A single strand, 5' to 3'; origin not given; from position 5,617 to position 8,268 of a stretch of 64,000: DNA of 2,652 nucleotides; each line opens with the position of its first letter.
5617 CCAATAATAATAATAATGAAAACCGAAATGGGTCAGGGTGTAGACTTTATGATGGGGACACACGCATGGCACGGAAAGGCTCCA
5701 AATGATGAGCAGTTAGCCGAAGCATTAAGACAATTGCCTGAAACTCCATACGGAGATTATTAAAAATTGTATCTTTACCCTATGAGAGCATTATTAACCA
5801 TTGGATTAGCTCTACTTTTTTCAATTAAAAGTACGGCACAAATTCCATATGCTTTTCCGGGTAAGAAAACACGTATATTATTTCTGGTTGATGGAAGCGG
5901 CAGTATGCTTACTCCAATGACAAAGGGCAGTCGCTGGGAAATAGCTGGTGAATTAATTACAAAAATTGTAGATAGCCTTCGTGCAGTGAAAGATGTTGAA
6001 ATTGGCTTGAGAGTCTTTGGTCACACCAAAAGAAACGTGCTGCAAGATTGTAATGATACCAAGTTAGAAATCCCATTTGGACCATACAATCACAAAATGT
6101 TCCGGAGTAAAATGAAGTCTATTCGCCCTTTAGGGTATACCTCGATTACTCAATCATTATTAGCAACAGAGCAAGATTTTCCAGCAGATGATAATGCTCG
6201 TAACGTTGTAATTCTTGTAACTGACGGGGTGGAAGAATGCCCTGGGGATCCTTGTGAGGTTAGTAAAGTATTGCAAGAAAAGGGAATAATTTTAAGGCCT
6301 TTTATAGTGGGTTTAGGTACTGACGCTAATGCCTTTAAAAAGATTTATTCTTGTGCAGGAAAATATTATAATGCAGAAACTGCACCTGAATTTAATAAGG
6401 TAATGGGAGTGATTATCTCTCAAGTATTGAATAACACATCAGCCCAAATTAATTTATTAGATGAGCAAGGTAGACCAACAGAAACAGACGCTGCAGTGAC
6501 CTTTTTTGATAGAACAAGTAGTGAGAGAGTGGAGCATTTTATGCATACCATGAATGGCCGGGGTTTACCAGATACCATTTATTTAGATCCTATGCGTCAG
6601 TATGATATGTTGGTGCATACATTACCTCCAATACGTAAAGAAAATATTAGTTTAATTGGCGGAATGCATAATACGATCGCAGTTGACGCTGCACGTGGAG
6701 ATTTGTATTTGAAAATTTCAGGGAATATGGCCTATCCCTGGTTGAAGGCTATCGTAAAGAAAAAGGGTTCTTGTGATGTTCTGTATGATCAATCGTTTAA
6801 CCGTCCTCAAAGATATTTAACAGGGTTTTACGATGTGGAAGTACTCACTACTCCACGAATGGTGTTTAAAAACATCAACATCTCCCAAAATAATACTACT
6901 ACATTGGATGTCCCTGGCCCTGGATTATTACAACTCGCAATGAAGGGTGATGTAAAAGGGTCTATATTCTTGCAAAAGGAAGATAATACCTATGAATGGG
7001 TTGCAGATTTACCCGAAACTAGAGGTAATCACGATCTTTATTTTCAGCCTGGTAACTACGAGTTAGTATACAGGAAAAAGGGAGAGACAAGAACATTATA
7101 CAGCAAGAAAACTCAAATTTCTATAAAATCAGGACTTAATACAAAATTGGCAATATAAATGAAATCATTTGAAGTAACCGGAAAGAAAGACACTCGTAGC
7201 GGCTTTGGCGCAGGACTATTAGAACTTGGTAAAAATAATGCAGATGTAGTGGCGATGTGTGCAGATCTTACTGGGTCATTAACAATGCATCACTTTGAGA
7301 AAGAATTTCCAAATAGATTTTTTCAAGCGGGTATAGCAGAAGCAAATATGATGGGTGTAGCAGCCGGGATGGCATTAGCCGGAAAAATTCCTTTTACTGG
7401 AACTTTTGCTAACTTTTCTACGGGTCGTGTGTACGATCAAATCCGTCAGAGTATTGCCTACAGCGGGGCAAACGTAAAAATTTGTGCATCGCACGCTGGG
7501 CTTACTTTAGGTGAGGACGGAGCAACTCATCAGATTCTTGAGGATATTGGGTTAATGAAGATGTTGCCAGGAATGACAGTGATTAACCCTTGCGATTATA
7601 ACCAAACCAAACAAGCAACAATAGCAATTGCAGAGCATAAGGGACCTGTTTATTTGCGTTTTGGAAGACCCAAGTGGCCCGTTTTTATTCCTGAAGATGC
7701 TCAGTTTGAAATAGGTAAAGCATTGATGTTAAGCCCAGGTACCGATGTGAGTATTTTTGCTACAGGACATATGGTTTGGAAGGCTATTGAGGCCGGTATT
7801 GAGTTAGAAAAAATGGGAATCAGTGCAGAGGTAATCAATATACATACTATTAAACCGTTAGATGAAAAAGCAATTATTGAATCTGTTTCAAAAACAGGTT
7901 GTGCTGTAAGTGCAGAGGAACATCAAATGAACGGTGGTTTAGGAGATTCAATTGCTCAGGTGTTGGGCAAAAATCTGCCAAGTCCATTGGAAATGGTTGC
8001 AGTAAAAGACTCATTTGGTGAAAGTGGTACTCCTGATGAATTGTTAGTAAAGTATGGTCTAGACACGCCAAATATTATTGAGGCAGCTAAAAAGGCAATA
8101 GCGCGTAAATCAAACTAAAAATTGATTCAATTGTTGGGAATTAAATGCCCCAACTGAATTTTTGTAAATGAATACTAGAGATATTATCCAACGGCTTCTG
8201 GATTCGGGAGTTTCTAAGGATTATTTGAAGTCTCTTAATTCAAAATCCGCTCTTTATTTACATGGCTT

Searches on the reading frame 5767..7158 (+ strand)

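Call 57: search_protein_families(library=pfam, proteins=[window:5767-7158:+], max_evalue=0.00001)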
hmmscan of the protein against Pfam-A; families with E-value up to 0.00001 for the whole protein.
window:5767-7158:+ (463 aa): 2 families
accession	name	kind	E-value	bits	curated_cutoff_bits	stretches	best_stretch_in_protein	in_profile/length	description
PF00092.34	VWA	-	2e-12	48.1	23.8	1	37-209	2-168/174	von Willebrand factor type A domain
PF13519.12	VWA_2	-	9.8e-10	39.5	27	1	37-154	1-106/107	von Willebrand factor type A domain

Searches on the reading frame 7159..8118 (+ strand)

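Call 57: search_protein_families(library=pfam, proteins=[window:7159-8118:+], max_evalue=0.00001)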
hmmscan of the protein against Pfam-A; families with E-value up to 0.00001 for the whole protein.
window:7159-8118:+ (319 aa): 2 families
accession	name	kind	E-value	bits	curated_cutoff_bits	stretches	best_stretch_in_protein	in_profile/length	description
PF02779.29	Transket_pyr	-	2.9e-44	151.2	27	1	10-172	3-171/174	Transketolase, pyrimidine binding domain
PF02780.25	Transketolase_C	-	1e-29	103.4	25.9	1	186-306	1-124/124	Transketolase, C-terminal domain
